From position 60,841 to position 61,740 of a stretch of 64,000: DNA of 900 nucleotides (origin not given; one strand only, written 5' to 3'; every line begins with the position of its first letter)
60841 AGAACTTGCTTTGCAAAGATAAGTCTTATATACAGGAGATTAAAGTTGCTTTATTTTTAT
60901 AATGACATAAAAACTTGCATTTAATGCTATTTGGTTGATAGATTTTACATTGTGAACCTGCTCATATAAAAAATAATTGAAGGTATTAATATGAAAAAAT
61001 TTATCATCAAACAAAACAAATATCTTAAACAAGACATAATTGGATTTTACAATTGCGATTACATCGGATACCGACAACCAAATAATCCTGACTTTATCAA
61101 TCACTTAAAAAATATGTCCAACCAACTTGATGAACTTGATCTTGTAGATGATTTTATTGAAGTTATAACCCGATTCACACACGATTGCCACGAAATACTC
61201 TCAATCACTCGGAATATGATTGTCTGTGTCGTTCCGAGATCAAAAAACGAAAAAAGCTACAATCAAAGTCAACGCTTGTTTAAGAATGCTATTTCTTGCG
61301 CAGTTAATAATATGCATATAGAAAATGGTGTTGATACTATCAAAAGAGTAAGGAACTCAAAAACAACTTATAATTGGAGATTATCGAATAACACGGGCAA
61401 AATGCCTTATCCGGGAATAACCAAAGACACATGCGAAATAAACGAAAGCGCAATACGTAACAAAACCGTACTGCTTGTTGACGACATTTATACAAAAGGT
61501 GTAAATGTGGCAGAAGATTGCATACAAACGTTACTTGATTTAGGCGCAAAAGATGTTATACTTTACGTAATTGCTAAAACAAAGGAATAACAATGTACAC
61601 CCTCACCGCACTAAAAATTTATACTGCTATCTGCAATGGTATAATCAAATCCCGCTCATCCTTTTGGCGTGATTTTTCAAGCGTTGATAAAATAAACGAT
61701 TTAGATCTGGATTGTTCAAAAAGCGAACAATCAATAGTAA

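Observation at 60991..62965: PRTase, DprA/SLOG-like and HAD phosphatase cassette on the tRNA-Lys island: candidate three-component nucleotide-centred defence module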

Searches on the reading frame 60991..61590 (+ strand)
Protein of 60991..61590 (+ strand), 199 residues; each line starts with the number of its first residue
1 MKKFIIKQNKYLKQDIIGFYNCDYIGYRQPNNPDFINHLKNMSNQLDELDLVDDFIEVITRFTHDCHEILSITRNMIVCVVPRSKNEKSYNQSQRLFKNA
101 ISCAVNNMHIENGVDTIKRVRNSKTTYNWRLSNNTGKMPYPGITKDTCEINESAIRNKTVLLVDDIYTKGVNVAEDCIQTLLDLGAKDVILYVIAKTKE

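Call 4: search_protein_families(library=pfam, proteins=[window:60991-61590:+], max_evalue=1)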
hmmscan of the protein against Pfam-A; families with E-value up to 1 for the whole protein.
window:60991-61590:+ (199 aa): 3 families
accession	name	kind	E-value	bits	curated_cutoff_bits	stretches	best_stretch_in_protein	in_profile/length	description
PF00156.33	Pribosyltran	-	0.0025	17.6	26.3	1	146-196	79-125/158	Phosphoribosyl transferase domain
PF15610.12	PRTase_3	-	0.015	15.2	28.7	1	103-183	79-160/264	PRTase ComF-like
PF00155.27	Aminotran_1_2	-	0.15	11.6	19.7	1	132-190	156-211/361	Aminotransferase class I and II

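Call 5: search_protein_families(library=padloc, proteins=[window:60991-61590:+], max_evalue=1)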
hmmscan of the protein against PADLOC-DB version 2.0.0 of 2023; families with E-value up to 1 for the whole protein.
window:60991-61590:+ (199 aa): 3 families
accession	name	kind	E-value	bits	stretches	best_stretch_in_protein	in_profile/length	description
PDLC03962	ShosT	-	1.4e-10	39.4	1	35-198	75-212/237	-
PDLC03928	PsyrT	-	4.3e-05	20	1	110-198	606-685/689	-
PDLC03246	MTase_II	-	0.0024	15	1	43-124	145-224/376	Type II methyltransferase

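Call 7: search_protein_families(library=ncbifam, proteins=[window:60991-61590:+], max_evalue=1)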
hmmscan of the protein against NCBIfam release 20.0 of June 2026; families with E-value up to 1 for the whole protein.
window:60991-61590:+ (199 aa): 8 families
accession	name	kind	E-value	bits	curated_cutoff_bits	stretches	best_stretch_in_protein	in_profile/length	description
TIGR00201.1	comF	subfamily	0.0003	20.8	233.55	1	79-196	87-190/190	ComF family protein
NF008616.0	PRK11595.1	equivalog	0.001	18.6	304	1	78-197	119-226/227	DNA utilization protein GntX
NF002620.0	PRK02277.1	subfamily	0.0013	18.5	115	1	149-196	133-179/201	orotate phosphoribosyltransferase-like protein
NF006605.0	PRK09162.1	equivalog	0.0031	16.9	181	1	153-196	94-136/183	hypoxanthine-guanine phosphoribosyltransferase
NF002095.0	PRK00934.1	equivalog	0.0034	16.6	296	1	148-194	201-241/287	ribose-phosphate diphosphokinase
TIGR01251.1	ribP_PPkin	subfamily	0.011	14.6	113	1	154-193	207-245/309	ribose-phosphate diphosphokinase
NF038185.1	KdpD_non_kinase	exception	0.019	14.3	550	1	78-124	109-157/373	KdpD-like non-kinase potassium sensor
NF047449.1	Lepto_FcpA_rel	equivalog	0.097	11.9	200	1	34-97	172-237/266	FcpA-related putative periplasmic flagellar protein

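Call 8: search_protein_families(library=phrogs, proteins=[window:60991-61590:+], max_evalue=0.1)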
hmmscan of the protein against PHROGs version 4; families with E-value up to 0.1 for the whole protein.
window:60991-61590:+ (199 aa): 2 families
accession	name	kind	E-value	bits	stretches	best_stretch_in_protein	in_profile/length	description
phrog_16932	-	unknown function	0.0026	17.7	1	151-197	344-390/480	-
phrog_8417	-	unknown function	0.013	15.8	1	52-198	69-217/225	-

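Call 13: search_solved_structures(query=window:60991-61590:+, max_evalue=10, show_alignments=2)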
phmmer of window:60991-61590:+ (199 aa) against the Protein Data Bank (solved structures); distinct sequences matched with E-value up to 10: 13.
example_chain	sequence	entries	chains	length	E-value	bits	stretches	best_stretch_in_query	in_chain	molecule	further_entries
9xy8_A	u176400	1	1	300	0.12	15.1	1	94-154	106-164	eI-OnuI_P456_CCC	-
9q7z_A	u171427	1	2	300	0.23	14.2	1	94-153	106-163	eI-OnuI_P456_CGG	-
9xy6_A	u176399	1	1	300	0.23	14.2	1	94-154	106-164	eI-OnuI_P456_TCC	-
9q0h_A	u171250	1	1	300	0.23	14.1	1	94-154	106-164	eI-OnuI_P456_GGC_3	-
9hmf_D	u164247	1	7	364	0.25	14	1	22-76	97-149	PDZ domain-containing protein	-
9xy2_A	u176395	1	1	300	0.27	14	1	94-154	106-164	eI-OnuI_P456_AAC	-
4cgx_A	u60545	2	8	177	0.37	13.5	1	96-166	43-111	POLYMERASE ACIDIC PROTEIN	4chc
9h3g_AR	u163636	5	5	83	0.8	12.4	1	77-126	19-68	60S ribosomal protein L29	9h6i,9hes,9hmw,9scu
7rro_C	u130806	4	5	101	1.1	12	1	117-164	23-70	Uncharacterized protein C1orf189 homolog | Cilia- and flagella-associated protein 141 | CFAP141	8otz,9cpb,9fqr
6czf_A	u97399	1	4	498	1.3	11.7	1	149-192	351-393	Amidophosphoribosyltransferase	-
1ecb_A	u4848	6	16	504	1.3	11.7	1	149-192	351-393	GLUTAMINE PHOSPHORIBOSYLPYROPHOSPHATE AMIDOTRANSFERASE | Amidophosphoribosyltransferase, PurF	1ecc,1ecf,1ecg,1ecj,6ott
8w7d_A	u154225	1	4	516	1.3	11.7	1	149-192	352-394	Amidophosphoribosyltransferase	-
7ung_A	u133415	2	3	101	1.8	11.3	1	115-164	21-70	Protein CFAP141 | Cilia- and flagella-associated protein 141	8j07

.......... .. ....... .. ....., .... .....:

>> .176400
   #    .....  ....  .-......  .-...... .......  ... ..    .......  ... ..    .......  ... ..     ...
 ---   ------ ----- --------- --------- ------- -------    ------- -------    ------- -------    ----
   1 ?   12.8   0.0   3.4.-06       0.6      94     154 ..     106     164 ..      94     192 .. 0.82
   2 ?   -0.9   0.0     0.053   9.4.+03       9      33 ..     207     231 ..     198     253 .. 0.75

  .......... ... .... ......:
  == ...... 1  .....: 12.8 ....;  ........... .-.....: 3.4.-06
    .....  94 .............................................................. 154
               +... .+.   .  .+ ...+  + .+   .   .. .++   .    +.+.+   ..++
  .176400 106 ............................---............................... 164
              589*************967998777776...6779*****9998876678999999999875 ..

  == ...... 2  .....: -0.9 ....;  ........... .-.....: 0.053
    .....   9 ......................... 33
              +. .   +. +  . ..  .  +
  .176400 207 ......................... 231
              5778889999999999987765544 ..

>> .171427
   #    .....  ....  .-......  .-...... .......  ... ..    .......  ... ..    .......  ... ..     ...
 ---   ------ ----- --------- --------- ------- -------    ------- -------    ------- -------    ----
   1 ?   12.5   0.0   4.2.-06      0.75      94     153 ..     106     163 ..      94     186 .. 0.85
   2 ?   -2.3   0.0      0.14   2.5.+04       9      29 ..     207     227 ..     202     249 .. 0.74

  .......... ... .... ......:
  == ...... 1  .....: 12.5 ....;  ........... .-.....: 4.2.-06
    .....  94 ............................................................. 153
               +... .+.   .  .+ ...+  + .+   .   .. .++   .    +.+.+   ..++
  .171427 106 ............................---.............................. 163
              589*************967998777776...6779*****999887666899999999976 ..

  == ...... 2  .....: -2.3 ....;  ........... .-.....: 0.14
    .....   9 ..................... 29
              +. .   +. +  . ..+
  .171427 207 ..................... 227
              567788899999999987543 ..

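Call 17: find_homologous_proteins(query=window:60991-61590:+, max_evalue=0.001)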
Query window:60991-61590:+ (199 aa): 148 proteins with E <= 0.001 among 427 candidates; the best 120 are listed.
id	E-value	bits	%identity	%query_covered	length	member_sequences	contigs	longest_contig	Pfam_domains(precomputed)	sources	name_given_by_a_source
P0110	2.2e-128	443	99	100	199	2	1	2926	-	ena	-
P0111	2.7e-96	339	76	100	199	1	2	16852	-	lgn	-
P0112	7.2e-96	337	75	100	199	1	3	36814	-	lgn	-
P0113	2.2e-81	290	65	99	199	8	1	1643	-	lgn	-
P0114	9.7e-78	278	62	99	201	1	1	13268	-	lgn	-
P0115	9.7e-77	275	62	99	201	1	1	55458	-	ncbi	ncbi:MAG: hypothetical protein ACI4R8_03060 [Candidatus Caccovivens sp.]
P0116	1.7e-76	274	63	99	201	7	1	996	-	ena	-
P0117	4.1e-76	273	62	99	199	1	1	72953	-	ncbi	-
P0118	6.6e-76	272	63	99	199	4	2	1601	-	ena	-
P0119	6.9e-76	272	61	99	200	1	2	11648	-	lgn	-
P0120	7.8e-76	272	63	99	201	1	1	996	-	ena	-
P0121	1.1e-75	271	63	100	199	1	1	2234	-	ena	-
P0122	2.1e-75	270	58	99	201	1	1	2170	-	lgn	-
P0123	3.8e-75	270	61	100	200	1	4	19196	-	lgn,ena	-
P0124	4.0e-75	270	63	99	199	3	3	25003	-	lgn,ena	-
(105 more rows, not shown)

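Call 21: search_solved_structures(query=A2, max_evalue=10, show_alignments=3)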
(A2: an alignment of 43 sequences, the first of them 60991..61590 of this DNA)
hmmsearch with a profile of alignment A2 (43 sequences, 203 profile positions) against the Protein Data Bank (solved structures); distinct sequences matched with E-value up to 10: 11.
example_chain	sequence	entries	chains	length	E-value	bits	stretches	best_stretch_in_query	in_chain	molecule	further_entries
9q0n_A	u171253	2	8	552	0.32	13.7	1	153-194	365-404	Amidophosphoribosyltransferase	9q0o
9q0m_A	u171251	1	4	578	0.36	13.6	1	153-194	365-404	Amidophosphoribosyltransferase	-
4hxi_A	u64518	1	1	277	0.57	12.9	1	155-186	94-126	Kelch-like protein 3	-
9rvj_A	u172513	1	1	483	0.72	12.6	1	2-72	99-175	Tetrapodal ancestor of L-amino acid oxidase: Q225H - W377I double mutant with phenylalanin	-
9rum_A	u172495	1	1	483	0.72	12.6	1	2-72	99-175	Tetrapodal ancestor of L-amino acid oxidase: Q225A mutant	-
9t73_B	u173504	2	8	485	0.73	12.6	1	2-72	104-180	Tetrapodal ancestor of L-amino acid oxidases: I224A-Q225H-P361-PREGA-L367 bound to phenyla | Tetrapodal ancestor of L-amino acid oxidase: I224A-Q225H-P361-PREGA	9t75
9rvh_A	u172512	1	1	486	0.73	12.6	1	2-72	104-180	Tetrapodal ancestor of L-amino acid oxidase: Q225A-Loop (P361-PREGA-L367) mutant with phen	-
9run_A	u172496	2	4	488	0.73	12.6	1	2-72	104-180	Tetrapodal ancestor of L-amino acid oxidase: Q225H-W377I double mutant | Tetrapodal ancestor of L-amino acid oxidases: W377I mutant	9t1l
9qs1_A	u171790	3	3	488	0.73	12.6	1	2-72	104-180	Tetrapodal ancestor of L-amino acis oxidases | Tetrapodal ancestor of L-amino acid oxidases | Tetrapodal ancestor of L-amino acid oxidases co-crystallised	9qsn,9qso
8w7d_A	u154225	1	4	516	1.5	11.5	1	154-197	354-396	Amidophosphoribosyltransferase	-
4p81_A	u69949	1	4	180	1.5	11.5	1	156-190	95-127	Ancestral PyrR protein (Orange)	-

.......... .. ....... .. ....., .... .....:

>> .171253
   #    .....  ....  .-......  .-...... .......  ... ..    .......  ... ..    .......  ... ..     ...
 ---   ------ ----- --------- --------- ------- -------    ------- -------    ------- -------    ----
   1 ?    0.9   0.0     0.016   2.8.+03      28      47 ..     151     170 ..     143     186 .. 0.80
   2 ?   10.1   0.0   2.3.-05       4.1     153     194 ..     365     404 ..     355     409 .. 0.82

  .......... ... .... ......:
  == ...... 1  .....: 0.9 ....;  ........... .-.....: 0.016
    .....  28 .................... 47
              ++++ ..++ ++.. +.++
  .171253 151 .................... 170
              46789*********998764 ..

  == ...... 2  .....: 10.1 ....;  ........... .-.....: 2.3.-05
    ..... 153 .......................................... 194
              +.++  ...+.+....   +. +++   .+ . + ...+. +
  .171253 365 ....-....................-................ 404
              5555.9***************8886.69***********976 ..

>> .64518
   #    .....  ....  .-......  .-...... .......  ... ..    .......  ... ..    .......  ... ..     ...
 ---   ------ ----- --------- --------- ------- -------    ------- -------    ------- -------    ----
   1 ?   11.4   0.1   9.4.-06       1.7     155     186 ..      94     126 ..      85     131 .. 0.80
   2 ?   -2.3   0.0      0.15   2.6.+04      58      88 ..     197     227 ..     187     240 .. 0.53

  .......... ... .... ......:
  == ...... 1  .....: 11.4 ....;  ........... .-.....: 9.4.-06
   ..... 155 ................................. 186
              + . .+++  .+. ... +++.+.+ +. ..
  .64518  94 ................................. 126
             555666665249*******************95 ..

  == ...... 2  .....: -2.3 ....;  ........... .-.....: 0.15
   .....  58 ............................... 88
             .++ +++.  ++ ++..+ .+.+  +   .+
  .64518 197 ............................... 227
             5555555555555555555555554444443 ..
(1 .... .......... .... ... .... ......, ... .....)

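Call 25: find_related_loci(query=A2, collection=genome_contigs, flank=6000)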
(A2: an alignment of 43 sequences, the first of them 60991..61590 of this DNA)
Query A2 (199 aa) in genome_contigs; peptide patterns used: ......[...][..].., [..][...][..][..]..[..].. (x = any residue, [..] = any of these).
244 stretches matched a pattern; 225 encode a relative of the query (tblastn E <= 1e-3); the best 80 are kept; 80 distinct loci.
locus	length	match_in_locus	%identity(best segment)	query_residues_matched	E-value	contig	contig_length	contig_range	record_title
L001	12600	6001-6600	61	1-198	8e-81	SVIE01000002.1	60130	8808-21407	MAG: Clostridiales bacterium isolate SIG401 NODE_12096_length_60130_cov_1.783744, whole genome shotgun sequence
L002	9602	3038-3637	62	1-198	1e-80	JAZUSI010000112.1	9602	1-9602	MAG: Christensenellaceae bacterium isolate T1900044846_TS20190312.MAGScoT_cleanbin_000019 SGB_2978_k141_1330253, whole g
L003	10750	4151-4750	61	1-198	1e-80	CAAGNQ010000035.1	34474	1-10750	MAG TPA_asm: Clostridia bacterium, isolate HGM11410, WGS project CAAGNQ010000000 data, contig: SRS476863_4_k119_278820,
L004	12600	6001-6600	61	1-198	3e-80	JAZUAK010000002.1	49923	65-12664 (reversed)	MAG: Christensenellaceae bacterium isolate T1900045320_YK20190009.MAGScoT_cleanbin_000009 SGB_6348_k141_2056239, whole g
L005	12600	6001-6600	60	1-198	5e-80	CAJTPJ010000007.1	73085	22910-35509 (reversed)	MAG TPA_asm: uncultured Christensenella sp. isolate MGBC107459 genome assembly, contig: MGBC107459.7, whole genome shotg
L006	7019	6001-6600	60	1-198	4e-80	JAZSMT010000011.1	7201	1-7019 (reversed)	MAG: Christensenellaceae bacterium isolate T1900044553_TS20190019.MAGScoT_cleanbin_000016 SGB_262_k141_865474, whole gen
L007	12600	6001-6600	60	1-198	4e-80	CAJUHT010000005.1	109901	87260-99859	MAG TPA_asm: uncultured Christensenella sp. isolate MGBC128948 genome assembly, contig: MGBC128948.5, whole genome shotg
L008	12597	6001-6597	60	1-199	2e-79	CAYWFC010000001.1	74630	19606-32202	MAG TPA_asm: uncultured Lachnospiraceae bacterium isolate SRP225648_co1_987 genome assembly, contig: NODE_495_length_746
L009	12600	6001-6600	61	1-198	4e-79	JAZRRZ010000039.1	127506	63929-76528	MAG: Christensenellaceae bacterium isolate T1900045349_YK20190039.MAGScoT_cleanbin_000022 SGB_6739_k141_2040231, whole g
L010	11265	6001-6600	60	1-198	3e-79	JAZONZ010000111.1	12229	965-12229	MAG: Christensenellaceae bacterium isolate T1900045635_YK20190329.MAGScoT_cleanbin_000012 SGB_8085_k141_1513498, whole g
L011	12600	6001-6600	60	1-198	3e-79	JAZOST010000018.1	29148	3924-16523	MAG: Christensenellaceae bacterium isolate T1900045543_YK20190237.MAGScoT_cleanbin_000006 SGB_7829_k141_4127034, whole g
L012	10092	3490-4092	58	1-199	7e-79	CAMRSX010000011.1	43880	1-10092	MAG TPA_asm: uncultured Clostridia bacterium isolate SRR13573579_bin.28_metawrap_v1.3_MAG genome assembly, contig: NODE.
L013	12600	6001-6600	60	1-198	9e-79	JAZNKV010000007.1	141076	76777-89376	MAG: Christensenellaceae bacterium isolate T1900044673_TS20190139.MAGScoT_cleanbin_000014 SGB_1606_k141_27348, whole gen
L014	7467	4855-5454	58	1-198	2e-78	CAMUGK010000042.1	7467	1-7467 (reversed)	MAG TPA_asm: uncultured Firmicutes bacterium isolate SRR14038242_bin.50_metawrap_v1.3_MAG genome assembly, contig: NODE.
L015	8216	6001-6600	60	1-198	1e-78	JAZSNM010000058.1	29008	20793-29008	MAG: Christensenellaceae bacterium isolate T1900044551_TS20190017.MAGScoT_cleanbin_000008 SGB_233_k141_459864, whole gen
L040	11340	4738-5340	47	3-198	5e-50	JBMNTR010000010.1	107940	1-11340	MAG: Christensenellales bacterium isolate SBF912SR4HQ0005 scaffold_341_c1, whole genome shotgun sequence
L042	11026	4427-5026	44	3-198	6e-49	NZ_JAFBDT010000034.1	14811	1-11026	Fusibacter tunisiensis strain DSM 24436 Ga0454032_34, whole genome shotgun sequence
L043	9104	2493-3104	46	1-197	4e-49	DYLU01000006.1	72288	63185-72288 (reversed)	MAG TPA_asm: Leptospira biflexa isolate SulCav_AS07-7_37_12 SulCav_AS07_7_259_length_72288_cov_6_652610, whole genome sh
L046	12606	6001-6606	46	2-198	2e-48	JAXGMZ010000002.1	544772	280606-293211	MAG: Evtepia sp. isolate AnMBR.bin244 bin244_2, whole genome shotgun sequence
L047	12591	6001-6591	46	1-197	3e-48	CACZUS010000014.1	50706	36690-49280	MAG: uncultured Bacteroidales bacterium isolate RUG12969 genome assembly, contig: RUG12969_asm_14, whole genome shotgun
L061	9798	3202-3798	45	1-197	2e-44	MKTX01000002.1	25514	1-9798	MAG: Sphingobacteriales bacterium 39-19 scnpilot_p_inoc_scaffold_1179, whole genome shotgun sequence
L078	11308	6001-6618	41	1-197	7e-42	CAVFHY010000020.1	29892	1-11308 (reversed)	Bacteroidaceae bacterium isolate G02621-L1_cleanbin_000006 genome assembly, contig: Spades_G02621-L1_contig_543, whole g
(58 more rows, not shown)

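Call 28: predict_structure(alignment_id=A2)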
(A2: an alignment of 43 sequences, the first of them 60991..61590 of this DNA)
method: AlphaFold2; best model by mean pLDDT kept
length: 199 residues; sequences in the alignment: 43
mean_pLDDT: 92.6   pTM: 0.90
mean pLDDT of the five models: 92.6, 91.9, 90.5, 90.2, 90.2
residues with pLDDT >= 90: 156; 70-90: 35; 50-70: 8; < 50: 0
segments of 3 or more residues with pLDDT < 50: none
pLDDT, mean of each block of 10 residues (from residue 1): 96 97 94 93 89 97 96 92 90 94 96 96 73 78 96 97 95 95 98 94
secondary structure, 60 per line:
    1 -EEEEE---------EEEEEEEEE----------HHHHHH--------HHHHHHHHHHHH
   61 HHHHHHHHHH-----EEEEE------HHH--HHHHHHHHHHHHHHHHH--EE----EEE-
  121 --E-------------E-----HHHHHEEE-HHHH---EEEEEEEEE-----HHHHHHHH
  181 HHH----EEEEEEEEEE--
elements in order: E2-6 E16-24 H35-40 H49-70 E76-80 H92-108 E117-119 H143-147 E148-150 H152-155 E159-167 H173-183 E188-197

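Call 32: fold_search(model_id=the predicted structure, library=pdb)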
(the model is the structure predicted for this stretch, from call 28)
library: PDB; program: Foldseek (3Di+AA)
matches with E <= 10: 908; with E <= 0.001: 6
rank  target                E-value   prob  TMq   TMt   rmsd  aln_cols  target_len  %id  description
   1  8zvd                  1.7e-04  1.00  0.53  0.28   8.4       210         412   16  ShosT with phosphate (released 2025-04-09)
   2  8zvc                  2.6e-04  1.00  0.50  0.27   8.0       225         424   15  ShosT with PRPP-Mg (released 2025-04-09)
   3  7p0h_A                5.9e-04  1.00  0.51  0.29   5.8       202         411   10  Crystal structure of Helicobacter pylori ComF fused to an artificial alphaREP crystallization helper(named B2) (released 2022-04-06)
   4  1ecf_B                7.0e-04  1.00  0.46  0.20   6.8       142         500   15  ESCHERICHIA COLI GLUTAMINE PHOSPHORIBOSYLPYROPHOSPHATE (PRPP) AMIDOTRANSFERASE (released 1996-11-08)
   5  1z7g_A                8.3e-04  1.00  0.38  0.38   4.8       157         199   14  Free human HGPRT (released 2005-08-02)
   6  8zvb                  9.9e-04  1.00  0.50  0.27   8.3       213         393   13  The ShosTA toxin-antitoxin system provides phage defence (released 2025-04-09)
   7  6czf_A                1.2e-03  1.00  0.48  0.21   6.1       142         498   15  The structure of E. coli PurF in complex with ppGpp-Mg (released 2018-10-10)
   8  6czf_D                1.2e-03  1.00  0.48  0.21   6.5       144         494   16  The structure of E. coli PurF in complex with ppGpp-Mg (released 2018-10-10)
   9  4p3k                  1.2e-03  1.00  0.40  0.44   6.1       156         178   21  Structure of ancestral PyrR protein (PLUMPyrR) (released 2014-12-17)
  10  6czf_B                1.4e-03  1.00  0.47  0.21   5.9       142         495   16  The structure of E. coli PurF in complex with ppGpp-Mg (released 2018-10-10)
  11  1ecb_A                1.7e-03  1.00  0.46  0.21   5.0       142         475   16  ESCHERICHIA COLI GLUTAMINE PHOSPHORIBOSYLPYROPHOSPHATE (PRPP) AMIDOTRANSFERASE COMPLEXED WITH 2 GMP, 1 MG PER SUBUNIT (released 1998-04-15)
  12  1ecb_C                1.8e-03  1.00  0.47  0.21   6.7       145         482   15  ESCHERICHIA COLI GLUTAMINE PHOSPHORIBOSYLPYROPHOSPHATE (PRPP) AMIDOTRANSFERASE COMPLEXED WITH 2 GMP, 1 MG PER SUBUNIT (released 1998-04-15)
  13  1ecf_A                1.8e-03  1.00  0.46  0.20   7.0       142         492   16  ESCHERICHIA COLI GLUTAMINE PHOSPHORIBOSYLPYROPHOSPHATE (PRPP) AMIDOTRANSFERASE (released 1996-11-08)
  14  4rac_B                1.8e-03  1.00  0.38  0.38   5.1       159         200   14  Aza-acyclic nucleoside phosphonates containing a second phosphonate group as inhibitors of the human, Plasmodium falci (released 2015-01-07)
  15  8tpv_B                1.8e-03  1.00  0.38  0.37   5.0       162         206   13  Structure of human hypoxanthine guanine phosphoribzosyltransferase in complex with [2S,4R]-4-Guanin-9-yl-2-(2-phosphon (released 2024-05-08)
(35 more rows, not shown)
